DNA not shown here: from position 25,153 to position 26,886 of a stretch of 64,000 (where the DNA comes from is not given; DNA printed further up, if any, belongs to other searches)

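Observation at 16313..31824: Six-gene MoxR/vWA operon with two AAA+/vWA pairs, a HEAT protein and a giant kinase-containing protein, resembling a vWA-MoxR ternary conflict system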

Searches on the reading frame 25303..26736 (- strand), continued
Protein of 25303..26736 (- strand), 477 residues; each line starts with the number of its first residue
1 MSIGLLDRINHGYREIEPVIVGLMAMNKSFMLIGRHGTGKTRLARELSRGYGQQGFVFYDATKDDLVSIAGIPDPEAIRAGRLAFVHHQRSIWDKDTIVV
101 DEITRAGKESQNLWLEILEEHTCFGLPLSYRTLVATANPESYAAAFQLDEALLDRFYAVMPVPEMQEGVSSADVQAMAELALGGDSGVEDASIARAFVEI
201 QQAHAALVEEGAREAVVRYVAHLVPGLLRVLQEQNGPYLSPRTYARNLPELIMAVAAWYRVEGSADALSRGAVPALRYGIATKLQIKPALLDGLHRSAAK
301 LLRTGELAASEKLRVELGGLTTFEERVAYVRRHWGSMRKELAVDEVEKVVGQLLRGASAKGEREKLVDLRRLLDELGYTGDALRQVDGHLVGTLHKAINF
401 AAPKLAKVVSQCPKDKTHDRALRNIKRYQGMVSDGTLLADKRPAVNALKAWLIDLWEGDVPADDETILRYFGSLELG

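Call 40: find_encoding_contigs(protein=P0004, flank=10000, max_places=2)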
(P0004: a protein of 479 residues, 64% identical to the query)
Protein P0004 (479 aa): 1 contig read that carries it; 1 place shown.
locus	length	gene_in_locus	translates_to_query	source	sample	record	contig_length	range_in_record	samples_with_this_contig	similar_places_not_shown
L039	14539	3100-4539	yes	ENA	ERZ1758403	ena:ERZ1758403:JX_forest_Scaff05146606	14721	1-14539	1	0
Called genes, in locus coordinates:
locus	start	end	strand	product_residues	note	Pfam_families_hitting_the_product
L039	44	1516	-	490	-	PF02321:OEP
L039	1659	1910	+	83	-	-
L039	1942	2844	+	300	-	PF01571:GCV_T, PF08669:GCV_T_C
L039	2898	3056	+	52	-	-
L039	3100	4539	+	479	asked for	PF07726:AAA_3 (weak), PF07728:AAA_5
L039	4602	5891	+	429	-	-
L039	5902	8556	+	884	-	PF13646:HEAT_2 (faint)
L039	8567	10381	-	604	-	PF13185:GAF_2, PF01590:GAF, PF13492:GAF_3, PF01590:GAF, PF13185:GAF_2, PF13492:GAF_3, PF00512:HisKA, PF02518:HATPase_c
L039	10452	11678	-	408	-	PF13424:TPR_12 (faint), PF13432:TPR_16 (weak), PF13371:TPR_9 (weak), PF00515:TPR_1 (weak), PF07719:TPR_2 (weak), PF13428:TPR_14 (weak), PF13432:TPR_16 (weak), PF06262:Zincin_1, +4 more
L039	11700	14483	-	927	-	PF02739:5_3_exonuc_N, PF01367:5_3_exonuc, PF01612:DNA_pol_A_exo1, PF22619:DNA_polI_exo1, PF00476:DNA_pol_A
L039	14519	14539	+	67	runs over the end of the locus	?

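Call 41: find_encoding_contigs(protein=P0018, flank=10000, max_places=2)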
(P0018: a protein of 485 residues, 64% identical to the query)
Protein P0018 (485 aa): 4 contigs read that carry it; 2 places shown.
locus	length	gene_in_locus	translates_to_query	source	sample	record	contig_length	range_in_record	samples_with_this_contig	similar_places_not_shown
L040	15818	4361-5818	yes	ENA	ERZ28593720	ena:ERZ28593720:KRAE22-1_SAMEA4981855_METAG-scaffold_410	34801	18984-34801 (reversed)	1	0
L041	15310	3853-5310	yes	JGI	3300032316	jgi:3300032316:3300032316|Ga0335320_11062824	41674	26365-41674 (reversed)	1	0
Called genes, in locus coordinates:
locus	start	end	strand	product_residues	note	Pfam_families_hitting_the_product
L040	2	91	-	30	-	?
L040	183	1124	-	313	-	-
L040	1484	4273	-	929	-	-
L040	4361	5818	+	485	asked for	PF07726:AAA_3 (weak), PF07728:AAA_5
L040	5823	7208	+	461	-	-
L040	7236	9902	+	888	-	PF13646:HEAT_2 (weak)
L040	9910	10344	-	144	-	-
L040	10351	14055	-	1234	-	PF01839:FG-GAP (faint), PF07705:CARDB (weak), PF13517:FG-GAP_3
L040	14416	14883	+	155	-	-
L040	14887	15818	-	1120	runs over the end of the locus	PF00176:SNF2-rel_dom, PF00270:DEAD, PF04851:ResIII, PF00271:Helicase_C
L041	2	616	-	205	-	?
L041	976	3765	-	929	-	-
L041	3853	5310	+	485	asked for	PF07726:AAA_3 (weak), PF07728:AAA_5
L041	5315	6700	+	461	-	-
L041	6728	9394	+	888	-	PF13646:HEAT_2 (weak)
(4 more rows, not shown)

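Call 53: search_protein_families(library=pfam, proteins=[P0106, L032:15468-17672:+, L018:8899-9987:+], max_evalue=1)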
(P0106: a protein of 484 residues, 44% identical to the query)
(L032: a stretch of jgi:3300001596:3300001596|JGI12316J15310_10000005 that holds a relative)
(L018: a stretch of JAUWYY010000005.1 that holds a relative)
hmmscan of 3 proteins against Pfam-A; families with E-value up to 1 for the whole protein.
P0106 (484 aa): 25 families
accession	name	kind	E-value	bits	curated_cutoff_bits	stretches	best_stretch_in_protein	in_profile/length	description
PF07728.20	AAA_5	-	6.6e-11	42.8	22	1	29-156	1-139/139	AAA domain (dynein-related subfamily)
PF07726.17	AAA_3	-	1.8e-08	34.8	27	1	31-157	3-130/131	ATPase family associated with various cellular activities (AAA)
PF20030.5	bpMoxR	-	1.5e-06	27.9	27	1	9-166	13-170/205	MoxR domain in the MoxR-vWA-beta-propeller ternary systems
PF13191.12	AAA_16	-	1.7e-06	29.1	32.6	1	28-58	25-56/167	AAA ATPase domain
PF00493.29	MCM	-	7.8e-05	22.3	23.3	1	29-170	59-212/224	MCM P-loop domain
PF00004.35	AAA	-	0.00011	23.1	21.2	1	31-162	2-129/131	ATPase family associated with various cellular activities (AAA)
PF13401.12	AAA_22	-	0.00038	21.2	27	1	29-65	7-45/130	AAA domain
PF13238.12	AAA_18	-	0.00072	20.5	29.4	1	31-124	2-83/128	AAA domain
PF01695.23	IstB_IS21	-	0.0017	18.3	24.1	1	26-138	91-193/238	IstB-like ATP binding protein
PF00005.33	ABC_tran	-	0.0036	18.3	25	1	26-106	10-80/137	ABC transporter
PF12775.13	AAA_7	-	0.0065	16.5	25.8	1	21-58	27-64/181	P-loop containing dynein motor region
PF13173.12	AAA_14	-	0.0084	16.6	27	1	28-108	3-76/129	AAA domain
PF00158.32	Sigma54_activat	-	0.016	15.3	20.2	0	22-50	17-45/168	Sigma-54 interaction domain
PF00910.28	RNA_helicase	-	0.017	16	21.5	1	31-109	2-64/105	RNA helicase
PF13245.12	AAA_19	-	0.022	15.4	25.1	0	82-119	78-115/134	AAA domain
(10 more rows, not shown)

L032:15468-17672:+ (734 aa): 1 family
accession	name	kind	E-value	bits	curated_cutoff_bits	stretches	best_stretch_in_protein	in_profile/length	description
PF13646.12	HEAT_2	-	2e-13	50.8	27.7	3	116-193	7-84/88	HEAT repeats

L018:8899-9987:+ (362 aa): 0 families

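Call 62: search_solved_structures(query=A1, max_evalue=0.001)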
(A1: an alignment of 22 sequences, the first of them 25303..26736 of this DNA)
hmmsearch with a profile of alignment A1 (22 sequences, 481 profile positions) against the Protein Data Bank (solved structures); distinct sequences matched with E-value up to 0.001: 0.
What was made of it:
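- Tried and rejected: No hit (call 62).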

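Call 69: predict_structure(alignment_id=A1)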
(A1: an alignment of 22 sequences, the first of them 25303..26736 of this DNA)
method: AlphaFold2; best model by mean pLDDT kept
length: 477 residues; sequences in the alignment: 22
mean_pLDDT: 90.3   pTM: 0.75
mean pLDDT of the five models: 90.3, 89.7, 89.0, 89.1, 88.7
residues with pLDDT >= 90: 326; 70-90: 142; 50-70: 9; < 50: 0
segments of 3 or more residues with pLDDT < 50: none
pLDDT, mean of each block of 10 residues (from residue 1): 83 93 97 91 92 86 88 92 89 92 85 90 92 93 73 90 86 90 80 95 97 94 90 86 95 98 94 96 90 89 79 82 92 94 92 92 94 93 93 95 91 80 92 90 93 94 93 86
secondary structure, 60 per line:
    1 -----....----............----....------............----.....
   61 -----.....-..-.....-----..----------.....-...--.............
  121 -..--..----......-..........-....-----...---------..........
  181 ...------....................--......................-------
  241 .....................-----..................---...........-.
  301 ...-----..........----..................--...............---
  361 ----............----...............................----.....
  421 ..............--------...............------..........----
elements in order: H6-9 H14-25 E30-33 H40-51 E56-60 H66-70 H75-79 E97-101 H108-120 E132-137 H139-148 H150-153 E159-161 H171-183 H190-209 H212-233 H241-261 H267-284 H288-298 H300-303 H309-318 H323-340 H343-357 H365-376 H381-411 H416-434 H443-457 H464-473

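Call 72: fold_search(model_id=the predicted structure, library=pdb)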
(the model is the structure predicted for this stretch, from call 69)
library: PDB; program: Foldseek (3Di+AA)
matches with E <= 10: 1014; with E <= 0.001: 120
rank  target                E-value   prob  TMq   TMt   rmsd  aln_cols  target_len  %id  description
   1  7v3u_7                2.4e-06  1.00  0.42  0.30   5.8       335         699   13  Cryo-EM structure of MCM double hexamer with structured Mcm4-NSD (released 2022-04-13)
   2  7pt7_5                3.3e-06  1.00  0.41  0.33   6.1       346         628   15  Structure of MCM2-7 DH complexed with Cdc7-Dbf4 in the presence of ADP:BeF3, state I (released 2022-06-08)
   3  8w0f_A                3.3e-06  1.00  0.40  0.30  14.0       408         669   13  Cryo-EM structure of a human MCM2-7 double hexamer on dsDNA (released 2024-10-02)
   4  7pmn_5                4.0e-06  1.00  0.42  0.32  11.3       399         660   15  S. cerevisiae replisome-SCF(Dia2) complex bound to double-stranded DNA (conformation II) (released 2021-11-10)
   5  8w7s_7                4.1e-06  1.00  0.40  0.32   6.1       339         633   14  Yeast replisome in state IV (released 2023-12-20)
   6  8w0f_4                4.9e-06  1.00  0.39  0.30   6.3       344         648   16  Cryo-EM structure of a human MCM2-7 double hexamer on dsDNA (released 2024-10-02)
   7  7pfo_4                5.1e-06  1.00  0.36  0.29   8.9       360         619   16  Core human replisome (released 2021-11-10)
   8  8s0e_7                6.1e-06  1.00  0.37  0.47  13.6       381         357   15  H. sapiens OCCM bound to double stranded DNA (released 2024-10-02)
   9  3nbx                  6.6e-06  1.00  0.44  0.43   8.6       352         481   18  Crystal structure of E. coli RavA (Regulatory ATPase variant A) in complex with ADP (released 2011-01-12)
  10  8s09_5                6.6e-06  1.00  0.40  0.29  14.3       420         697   12  H. sapiens MCM2-7 double hexamer bound to double stranded DNA (released 2024-10-02)
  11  8b9d_4                6.6e-06  1.00  0.37  0.28  13.8       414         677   18  Human replisome bound by Pol Alpha (released 2023-08-09)
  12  7w1y_6                8.2e-06  1.00  0.37  0.26  11.7       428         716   14  Human MCM double hexamer bound to natural DNA duplex (polyAT/polyTA) (released 2023-02-08)
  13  9lxd_4                8.6e-06  1.00  0.40  0.28  13.3       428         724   17  Structure of DNA-free MCM SH at 3.2 Angstroms resolution (released 2026-02-18)
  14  8w0e_4                8.9e-06  1.00  0.34  0.27   9.0       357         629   18  Cryo-EM structure of a human MCM2-7 single hexamer on dsDNA (released 2024-10-02)
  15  2r44                  9.7e-06  1.00  0.44  0.60   6.0       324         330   15  CRYSTAL STRUCTURE OF A PUTATIVE ATPASE (CHU_0153) FROM CYTOPHAGA HUTCHINSONII ATCC 33406 AT 2.00 A RESOLUTION (released 2007-09-18)
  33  1g8p                  2.5e-05  1.00  0.43  0.60   6.3       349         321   14  CRYSTAL STRUCTURE OF BCHI SUBUNIT OF MAGNESIUM CHELATASE (released 2001-08-03)
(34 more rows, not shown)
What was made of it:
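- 25303..26736 (-): MoxR-type AAA+ ATPase (477 aa) with an all-helical C-terminal extension of about 270 aa. First gene of the conserved triad. Model pLDDT 90, matching RavA 3nbx, MoxR 2r44, BchI and MCM (calls 69, 72).
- On MoxR-type (clade 7) AAA+ ATPase: Foldseek hits RavA 3nbx, 2r44 and BchI 1g8p at E about 1e-5 (call 72).
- Closest known: NorQ/NorD, CbbQ/CbbO, CoxD/CoxE, RavA/ViaA. Same: The fold of the MoxR model matches RavA and MoxR structures (call 72).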

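Call 85: search_protein_families(library=phrogs, proteins=[window:25303-26736:-], max_evalue=0.001)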
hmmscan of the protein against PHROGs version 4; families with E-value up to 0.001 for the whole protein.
window:25303-26736:- (477 aa): 4 families
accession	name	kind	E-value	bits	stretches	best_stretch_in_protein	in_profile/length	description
phrog_168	-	DNA, RNA and nucleotide metabolism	2.6e-07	31.6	1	28-157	43-152/314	clamp loader of DNA polymerase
phrog_1297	-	other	3.9e-07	30.4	1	14-158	12-165/356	ATPase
phrog_16448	-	other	0.00014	21.3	1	24-165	446-594/680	ATPase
phrog_249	-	moron, auxiliary metabolic gene and host takeover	0.00035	21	0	133-171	239-284/380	porphyrin biosynthesis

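Call 104: list_cluster_members(proteins=[P0001, P0121])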
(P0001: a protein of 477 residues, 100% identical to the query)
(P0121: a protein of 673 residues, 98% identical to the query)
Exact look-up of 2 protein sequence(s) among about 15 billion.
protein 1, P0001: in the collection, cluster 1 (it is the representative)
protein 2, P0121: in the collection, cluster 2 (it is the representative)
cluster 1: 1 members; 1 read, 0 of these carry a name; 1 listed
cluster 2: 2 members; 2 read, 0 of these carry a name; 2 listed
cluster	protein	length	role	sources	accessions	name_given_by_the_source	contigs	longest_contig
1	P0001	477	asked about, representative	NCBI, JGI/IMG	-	-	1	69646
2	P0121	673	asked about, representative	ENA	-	-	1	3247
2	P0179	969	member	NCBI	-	-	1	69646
